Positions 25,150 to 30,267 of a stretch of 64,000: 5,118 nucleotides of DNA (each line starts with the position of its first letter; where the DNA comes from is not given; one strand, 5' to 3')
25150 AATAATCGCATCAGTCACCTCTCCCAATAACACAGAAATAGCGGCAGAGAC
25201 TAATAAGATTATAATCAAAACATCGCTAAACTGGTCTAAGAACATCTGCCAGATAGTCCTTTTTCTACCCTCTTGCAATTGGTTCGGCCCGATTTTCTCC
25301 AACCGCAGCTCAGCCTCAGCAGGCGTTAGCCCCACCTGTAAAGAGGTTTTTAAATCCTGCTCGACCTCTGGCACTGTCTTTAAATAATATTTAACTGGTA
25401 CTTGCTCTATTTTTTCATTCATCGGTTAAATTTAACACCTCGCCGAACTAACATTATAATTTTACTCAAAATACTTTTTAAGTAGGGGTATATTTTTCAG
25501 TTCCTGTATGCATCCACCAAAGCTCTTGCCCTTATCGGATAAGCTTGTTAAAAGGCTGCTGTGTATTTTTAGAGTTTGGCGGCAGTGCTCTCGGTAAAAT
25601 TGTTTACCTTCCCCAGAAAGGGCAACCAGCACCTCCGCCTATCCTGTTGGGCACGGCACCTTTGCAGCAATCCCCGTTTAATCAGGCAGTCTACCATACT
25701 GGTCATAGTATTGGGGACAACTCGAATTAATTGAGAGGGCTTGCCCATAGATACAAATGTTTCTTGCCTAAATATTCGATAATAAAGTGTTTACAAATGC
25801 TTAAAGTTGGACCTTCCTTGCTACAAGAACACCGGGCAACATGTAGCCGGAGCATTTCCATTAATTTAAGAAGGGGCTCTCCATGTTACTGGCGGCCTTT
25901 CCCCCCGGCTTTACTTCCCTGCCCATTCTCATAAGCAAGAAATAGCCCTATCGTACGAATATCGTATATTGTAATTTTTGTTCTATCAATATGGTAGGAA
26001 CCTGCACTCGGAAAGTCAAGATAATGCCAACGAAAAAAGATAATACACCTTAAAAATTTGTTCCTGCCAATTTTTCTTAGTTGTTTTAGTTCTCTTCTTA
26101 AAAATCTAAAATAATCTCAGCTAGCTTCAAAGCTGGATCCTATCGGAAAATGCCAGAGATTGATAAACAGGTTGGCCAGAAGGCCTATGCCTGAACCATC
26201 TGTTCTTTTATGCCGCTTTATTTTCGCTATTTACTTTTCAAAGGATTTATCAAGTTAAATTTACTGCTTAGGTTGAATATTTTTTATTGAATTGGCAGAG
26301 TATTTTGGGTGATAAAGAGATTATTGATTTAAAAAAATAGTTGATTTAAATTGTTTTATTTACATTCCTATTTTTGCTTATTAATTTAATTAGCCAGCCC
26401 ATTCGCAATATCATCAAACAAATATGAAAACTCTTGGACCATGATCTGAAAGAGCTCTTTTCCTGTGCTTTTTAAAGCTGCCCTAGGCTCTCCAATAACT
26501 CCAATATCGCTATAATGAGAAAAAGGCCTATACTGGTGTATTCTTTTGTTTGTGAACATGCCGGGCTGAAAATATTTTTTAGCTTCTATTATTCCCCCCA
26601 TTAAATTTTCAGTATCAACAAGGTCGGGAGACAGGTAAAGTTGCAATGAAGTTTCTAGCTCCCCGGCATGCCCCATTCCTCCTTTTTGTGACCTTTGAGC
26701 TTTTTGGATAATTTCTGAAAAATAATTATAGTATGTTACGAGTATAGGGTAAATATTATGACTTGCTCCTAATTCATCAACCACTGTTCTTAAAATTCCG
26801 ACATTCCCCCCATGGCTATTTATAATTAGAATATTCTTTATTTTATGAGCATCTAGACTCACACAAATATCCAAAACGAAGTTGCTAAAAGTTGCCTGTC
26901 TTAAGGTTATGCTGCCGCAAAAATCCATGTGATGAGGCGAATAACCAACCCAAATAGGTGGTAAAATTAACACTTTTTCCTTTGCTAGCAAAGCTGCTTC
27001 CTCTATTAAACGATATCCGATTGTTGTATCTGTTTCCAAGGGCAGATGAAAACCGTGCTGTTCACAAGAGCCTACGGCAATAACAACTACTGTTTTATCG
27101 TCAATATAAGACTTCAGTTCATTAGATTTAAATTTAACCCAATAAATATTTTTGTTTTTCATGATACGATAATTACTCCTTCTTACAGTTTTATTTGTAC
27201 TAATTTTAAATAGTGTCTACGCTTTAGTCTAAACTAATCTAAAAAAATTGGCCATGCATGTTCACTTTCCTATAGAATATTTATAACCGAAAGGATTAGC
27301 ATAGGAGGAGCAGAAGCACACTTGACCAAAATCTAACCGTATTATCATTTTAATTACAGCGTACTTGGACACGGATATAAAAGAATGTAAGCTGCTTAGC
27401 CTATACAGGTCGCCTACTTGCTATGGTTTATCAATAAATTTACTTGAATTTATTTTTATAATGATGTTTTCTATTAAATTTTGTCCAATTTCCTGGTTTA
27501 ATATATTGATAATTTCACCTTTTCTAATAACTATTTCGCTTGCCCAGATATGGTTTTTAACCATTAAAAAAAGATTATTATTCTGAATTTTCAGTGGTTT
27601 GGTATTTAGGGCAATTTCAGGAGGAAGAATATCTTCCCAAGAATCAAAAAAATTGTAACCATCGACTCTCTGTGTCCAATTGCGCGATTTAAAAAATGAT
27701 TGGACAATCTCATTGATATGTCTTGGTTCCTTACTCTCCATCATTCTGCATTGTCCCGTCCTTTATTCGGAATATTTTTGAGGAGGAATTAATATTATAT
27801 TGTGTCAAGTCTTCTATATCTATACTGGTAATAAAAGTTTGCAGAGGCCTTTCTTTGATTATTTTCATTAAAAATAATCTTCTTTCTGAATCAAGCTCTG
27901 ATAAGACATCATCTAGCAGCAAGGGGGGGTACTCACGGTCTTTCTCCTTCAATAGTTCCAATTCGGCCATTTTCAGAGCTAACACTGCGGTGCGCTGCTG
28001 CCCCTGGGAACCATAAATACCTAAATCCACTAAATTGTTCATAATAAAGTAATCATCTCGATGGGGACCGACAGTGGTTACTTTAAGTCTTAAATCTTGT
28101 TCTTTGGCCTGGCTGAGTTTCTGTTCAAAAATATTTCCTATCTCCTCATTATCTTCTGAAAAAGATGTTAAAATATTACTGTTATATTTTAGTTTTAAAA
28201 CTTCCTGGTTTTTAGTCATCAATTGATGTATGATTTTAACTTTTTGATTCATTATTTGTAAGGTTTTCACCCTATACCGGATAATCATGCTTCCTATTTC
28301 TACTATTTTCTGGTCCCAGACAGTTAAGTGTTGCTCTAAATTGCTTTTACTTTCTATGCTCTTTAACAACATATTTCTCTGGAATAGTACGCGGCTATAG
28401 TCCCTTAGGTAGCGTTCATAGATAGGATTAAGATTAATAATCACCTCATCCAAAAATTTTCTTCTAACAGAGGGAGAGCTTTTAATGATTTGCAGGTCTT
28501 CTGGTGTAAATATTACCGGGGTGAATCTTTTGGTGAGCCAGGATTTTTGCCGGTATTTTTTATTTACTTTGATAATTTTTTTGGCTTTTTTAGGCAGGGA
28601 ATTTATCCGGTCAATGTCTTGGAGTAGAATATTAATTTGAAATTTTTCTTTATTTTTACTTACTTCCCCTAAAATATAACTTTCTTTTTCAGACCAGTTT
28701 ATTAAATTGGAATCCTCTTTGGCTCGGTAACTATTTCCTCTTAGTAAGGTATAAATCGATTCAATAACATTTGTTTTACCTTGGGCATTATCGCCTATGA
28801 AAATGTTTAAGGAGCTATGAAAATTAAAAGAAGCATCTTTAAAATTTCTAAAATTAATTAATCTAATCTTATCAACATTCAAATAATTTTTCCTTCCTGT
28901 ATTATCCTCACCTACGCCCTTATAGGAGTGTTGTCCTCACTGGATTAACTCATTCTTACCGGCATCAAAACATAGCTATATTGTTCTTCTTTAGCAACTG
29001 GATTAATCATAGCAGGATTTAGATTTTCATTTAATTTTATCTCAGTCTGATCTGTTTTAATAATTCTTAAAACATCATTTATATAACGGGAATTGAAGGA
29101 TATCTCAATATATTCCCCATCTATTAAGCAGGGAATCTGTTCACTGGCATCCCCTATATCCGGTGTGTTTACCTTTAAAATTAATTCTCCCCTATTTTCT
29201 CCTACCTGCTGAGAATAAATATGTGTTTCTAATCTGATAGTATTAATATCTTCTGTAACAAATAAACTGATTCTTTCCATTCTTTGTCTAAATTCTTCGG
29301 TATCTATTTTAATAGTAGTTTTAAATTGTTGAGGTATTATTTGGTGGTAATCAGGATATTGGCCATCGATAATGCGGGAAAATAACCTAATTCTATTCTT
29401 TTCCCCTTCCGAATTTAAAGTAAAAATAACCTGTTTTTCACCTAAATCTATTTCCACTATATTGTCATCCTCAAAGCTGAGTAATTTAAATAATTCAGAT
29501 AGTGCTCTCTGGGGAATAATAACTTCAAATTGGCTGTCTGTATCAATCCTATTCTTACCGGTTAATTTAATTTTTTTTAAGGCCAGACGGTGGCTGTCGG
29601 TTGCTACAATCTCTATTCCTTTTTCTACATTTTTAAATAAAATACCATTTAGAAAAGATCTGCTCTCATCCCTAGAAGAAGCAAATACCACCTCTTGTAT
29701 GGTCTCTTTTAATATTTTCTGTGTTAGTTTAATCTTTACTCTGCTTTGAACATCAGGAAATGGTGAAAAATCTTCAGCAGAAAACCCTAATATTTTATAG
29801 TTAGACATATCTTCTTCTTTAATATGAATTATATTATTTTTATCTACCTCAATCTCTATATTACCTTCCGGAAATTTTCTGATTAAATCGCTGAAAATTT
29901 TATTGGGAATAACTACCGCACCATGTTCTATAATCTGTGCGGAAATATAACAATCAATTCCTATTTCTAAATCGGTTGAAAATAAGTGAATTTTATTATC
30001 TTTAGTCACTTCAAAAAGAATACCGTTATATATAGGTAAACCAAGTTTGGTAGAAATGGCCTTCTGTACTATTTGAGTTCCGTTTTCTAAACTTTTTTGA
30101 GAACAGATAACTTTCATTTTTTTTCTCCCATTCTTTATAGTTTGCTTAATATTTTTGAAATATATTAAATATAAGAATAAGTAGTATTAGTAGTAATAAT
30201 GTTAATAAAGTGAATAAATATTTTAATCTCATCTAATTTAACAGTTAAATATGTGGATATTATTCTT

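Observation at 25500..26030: GC-rich, highly structured ~530-nt non-coding island upstream of the Ca2+ P-type ATPase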

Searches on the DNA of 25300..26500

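Call 4: search_rna_families(source=window, start=25300, end=26500, threshold=evalue, max_evalue=10, show_alignments=3)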
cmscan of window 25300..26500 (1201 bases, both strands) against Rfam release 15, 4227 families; matches with E-value up to 10: 4.
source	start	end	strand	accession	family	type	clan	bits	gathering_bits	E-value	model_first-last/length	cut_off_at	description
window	25870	25903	+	RF01804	Lambda_thermo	Cis-reg; thermoregulator;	-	18.9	50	0.26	1-59/59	no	Lambda phage CIII thermoregulator element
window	26370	26481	+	RF01948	KCNQ1OT1_3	Gene; lncRNA;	-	18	60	8.2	1-116/116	no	KCNQ1 overlapping transcript 1 conserved region 3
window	26014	26062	+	RF01619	ceN115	Gene; sRNA;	-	13.7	44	7.3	58-105/159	no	C. elegans sRNA ceN115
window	25400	25426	-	RF01308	sR58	Gene; snRNA; snoRNA; CD-box;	-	13.1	55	9.9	1-55/55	no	Small nucleolar RNA sR58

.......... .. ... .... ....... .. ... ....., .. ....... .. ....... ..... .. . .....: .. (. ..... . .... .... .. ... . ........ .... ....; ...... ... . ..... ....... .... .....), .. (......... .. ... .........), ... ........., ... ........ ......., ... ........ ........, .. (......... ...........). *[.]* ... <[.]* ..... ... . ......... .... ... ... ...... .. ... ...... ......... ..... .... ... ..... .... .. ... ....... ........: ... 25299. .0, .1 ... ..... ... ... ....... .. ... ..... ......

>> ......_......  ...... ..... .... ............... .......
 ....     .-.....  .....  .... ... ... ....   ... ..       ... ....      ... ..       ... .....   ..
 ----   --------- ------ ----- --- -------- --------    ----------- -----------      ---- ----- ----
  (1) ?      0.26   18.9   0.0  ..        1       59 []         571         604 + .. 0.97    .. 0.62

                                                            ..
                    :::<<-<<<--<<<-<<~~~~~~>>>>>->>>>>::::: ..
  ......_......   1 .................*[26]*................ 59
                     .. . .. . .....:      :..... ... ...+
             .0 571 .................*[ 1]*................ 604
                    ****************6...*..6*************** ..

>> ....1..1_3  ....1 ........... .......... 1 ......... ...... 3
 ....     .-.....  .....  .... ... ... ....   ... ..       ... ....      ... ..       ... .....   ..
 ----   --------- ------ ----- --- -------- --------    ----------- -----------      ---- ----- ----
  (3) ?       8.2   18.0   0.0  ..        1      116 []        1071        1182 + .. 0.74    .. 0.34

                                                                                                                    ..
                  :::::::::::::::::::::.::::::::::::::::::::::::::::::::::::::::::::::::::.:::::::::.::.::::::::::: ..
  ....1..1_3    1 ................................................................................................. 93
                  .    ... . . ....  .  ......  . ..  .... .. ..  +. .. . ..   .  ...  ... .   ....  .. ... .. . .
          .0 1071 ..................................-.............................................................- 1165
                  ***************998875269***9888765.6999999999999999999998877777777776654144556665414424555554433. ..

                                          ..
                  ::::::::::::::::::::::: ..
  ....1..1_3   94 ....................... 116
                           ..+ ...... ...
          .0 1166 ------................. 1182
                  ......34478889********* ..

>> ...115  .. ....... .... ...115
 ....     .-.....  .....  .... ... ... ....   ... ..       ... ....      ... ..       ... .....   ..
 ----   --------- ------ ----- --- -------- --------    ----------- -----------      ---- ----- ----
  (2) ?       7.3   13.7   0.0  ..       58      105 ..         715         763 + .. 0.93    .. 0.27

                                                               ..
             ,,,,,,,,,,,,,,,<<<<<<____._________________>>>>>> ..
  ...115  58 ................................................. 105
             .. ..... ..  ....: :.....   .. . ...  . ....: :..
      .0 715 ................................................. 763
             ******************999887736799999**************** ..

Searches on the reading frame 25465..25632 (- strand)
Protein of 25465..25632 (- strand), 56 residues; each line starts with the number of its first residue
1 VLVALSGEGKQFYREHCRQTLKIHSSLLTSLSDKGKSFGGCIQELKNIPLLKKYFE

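Call 8: search_protein_families(library=pfam, max_evalue=10, proteins=[window:25465-25632:-])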
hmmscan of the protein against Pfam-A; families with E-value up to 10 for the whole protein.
seq(56 aa): 0 families

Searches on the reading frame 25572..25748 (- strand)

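Call 8: search_protein_families(library=pfam, max_evalue=10, proteins=[window:25572-25748:-])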
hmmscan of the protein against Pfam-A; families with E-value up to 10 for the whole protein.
seq(59 aa): 3 families
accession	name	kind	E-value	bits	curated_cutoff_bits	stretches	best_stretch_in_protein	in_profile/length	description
PF01047.28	MarR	-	7e-05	23.1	24.6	1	8-39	27-58/59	MarR family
PF12802.13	MarR_2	-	0.004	17.7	27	1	14-39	36-61/61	MarR family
PF22381.2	Staph_reg_Sar_Rot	-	0.051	14.1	27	1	9-39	39-69/85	Transcriptional regulator SarA/Rot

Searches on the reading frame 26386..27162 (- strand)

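Call 9: search_protein_families(library=pfam, proteins=[window:26386-27162:-])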
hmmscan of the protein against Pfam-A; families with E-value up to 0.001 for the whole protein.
window:26386-27162:- (258 aa): 1 family
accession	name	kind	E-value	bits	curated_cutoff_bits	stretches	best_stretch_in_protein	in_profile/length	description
PF02633.19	Creatininase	-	3.4e-60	203.9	31.3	1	12-246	4-235/238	Creatinine amidohydrolase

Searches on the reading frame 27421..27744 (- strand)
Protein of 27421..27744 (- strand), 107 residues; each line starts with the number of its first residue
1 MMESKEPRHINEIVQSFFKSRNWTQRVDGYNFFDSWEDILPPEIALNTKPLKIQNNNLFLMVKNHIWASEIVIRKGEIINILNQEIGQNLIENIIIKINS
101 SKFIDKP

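Call 9: search_protein_families(library=pfam, proteins=[window:27421-27744:-])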
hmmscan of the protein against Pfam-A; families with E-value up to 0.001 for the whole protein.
window:27421-27744:- (107 aa): 1 family
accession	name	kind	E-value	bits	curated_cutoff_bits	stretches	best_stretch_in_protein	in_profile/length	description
PF05258.17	DciA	-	9.7e-17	61.4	24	1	10-96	2-89/89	Dna[CI] antecedent, DciA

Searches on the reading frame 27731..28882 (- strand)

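Call 9: search_protein_families(library=pfam, proteins=[window:27731-28882:-])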
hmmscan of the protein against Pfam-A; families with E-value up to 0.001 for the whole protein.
window:27731-28882:- (383 aa): 4 families
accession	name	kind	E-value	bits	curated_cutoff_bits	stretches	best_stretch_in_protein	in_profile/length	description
PF02463.25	SMC_N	-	3.6e-18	66.2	40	1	3-374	2-215/220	RecF/RecN/SMC N terminal domain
PF13476.12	AAA_23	-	3.5e-08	34.8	27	1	5-229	1-177/201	AAA domain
PF13175.12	AAA_15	-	6.6e-08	33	32.1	1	1-262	1-259/374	AAA ATPase domain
PF13514.12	AAA_27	-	0.00038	20.6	22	0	1-56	1-59/206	AAA domain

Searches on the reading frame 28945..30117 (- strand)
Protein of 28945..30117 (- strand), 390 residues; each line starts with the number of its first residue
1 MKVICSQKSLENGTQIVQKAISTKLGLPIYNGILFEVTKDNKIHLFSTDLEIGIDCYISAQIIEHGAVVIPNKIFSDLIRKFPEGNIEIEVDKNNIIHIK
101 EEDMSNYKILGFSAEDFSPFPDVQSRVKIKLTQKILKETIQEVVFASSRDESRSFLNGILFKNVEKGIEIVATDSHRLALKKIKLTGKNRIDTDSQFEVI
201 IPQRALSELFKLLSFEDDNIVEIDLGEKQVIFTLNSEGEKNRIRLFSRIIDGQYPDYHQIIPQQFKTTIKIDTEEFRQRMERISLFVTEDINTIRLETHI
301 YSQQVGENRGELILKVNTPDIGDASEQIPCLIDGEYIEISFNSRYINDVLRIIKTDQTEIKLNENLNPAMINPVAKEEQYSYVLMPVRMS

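Call 9: search_protein_families(library=pfam, proteins=[window:28945-30117:-])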
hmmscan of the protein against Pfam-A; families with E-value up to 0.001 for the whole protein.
window:28945-30117:- (390 aa): 3 families
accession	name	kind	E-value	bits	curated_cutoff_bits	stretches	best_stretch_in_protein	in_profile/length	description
PF02767.21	DNA_pol3_beta_2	-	6.3e-31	107.5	27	1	131-256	2-116/116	DNA polymerase III beta subunit, central domain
PF00712.24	DNA_pol3_beta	-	3.6e-24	85.7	24.4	1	1-118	1-117/120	DNA polymerase III beta subunit, N-terminal domain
PF02768.20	DNA_pol3_beta_3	-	2.2e-22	79.6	27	1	259-388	2-121/121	DNA polymerase III beta subunit, C-terminal domain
